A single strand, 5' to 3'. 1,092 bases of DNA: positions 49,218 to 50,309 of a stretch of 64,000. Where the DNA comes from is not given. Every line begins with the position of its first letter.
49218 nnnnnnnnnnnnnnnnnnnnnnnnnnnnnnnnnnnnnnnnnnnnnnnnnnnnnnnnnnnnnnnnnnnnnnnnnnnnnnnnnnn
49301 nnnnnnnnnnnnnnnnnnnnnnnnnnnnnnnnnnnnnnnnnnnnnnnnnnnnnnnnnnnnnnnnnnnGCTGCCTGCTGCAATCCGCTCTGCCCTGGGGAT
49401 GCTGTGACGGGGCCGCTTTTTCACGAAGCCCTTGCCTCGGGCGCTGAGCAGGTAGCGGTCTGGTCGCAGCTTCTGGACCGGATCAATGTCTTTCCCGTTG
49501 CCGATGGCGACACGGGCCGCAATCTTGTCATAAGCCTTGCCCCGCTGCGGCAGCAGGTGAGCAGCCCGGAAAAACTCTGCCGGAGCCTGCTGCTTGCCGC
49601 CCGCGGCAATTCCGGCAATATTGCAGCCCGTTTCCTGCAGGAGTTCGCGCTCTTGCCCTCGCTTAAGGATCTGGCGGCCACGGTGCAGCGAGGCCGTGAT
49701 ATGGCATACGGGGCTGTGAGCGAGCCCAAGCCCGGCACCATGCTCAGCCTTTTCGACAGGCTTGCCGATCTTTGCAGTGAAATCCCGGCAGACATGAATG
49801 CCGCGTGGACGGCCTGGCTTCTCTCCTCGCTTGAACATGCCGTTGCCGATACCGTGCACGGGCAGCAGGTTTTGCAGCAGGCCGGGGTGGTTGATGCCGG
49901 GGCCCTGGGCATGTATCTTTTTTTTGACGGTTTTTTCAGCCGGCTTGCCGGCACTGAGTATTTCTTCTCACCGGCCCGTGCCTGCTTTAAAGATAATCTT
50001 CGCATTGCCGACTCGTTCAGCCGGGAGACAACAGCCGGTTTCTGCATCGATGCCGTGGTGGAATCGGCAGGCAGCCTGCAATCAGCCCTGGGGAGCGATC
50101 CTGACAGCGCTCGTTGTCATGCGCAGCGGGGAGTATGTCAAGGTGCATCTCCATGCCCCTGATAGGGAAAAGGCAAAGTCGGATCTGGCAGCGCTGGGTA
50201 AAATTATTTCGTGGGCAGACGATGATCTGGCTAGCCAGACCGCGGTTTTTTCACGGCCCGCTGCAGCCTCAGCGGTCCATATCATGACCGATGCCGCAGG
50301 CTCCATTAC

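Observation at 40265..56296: Aryl-polyene/flexirubin-like lipid locus with no ketosynthase or ACP but with two B12-radical SAM enzymes, an ammonia-lyase and a FakA/FakB-like fusion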

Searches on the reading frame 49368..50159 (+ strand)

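Call 10: search_protein_families(library=pfam, proteins=[window:49368-50159:+], max_evalue=0.01)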
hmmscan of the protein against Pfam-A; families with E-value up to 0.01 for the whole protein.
window:49368-50159:+ (264 aa): 1 family
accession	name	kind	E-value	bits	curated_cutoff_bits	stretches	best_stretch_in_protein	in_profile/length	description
PF02734.22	Dak2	-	9.7e-14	52.1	27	1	43-189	1-172/174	DAK2 domain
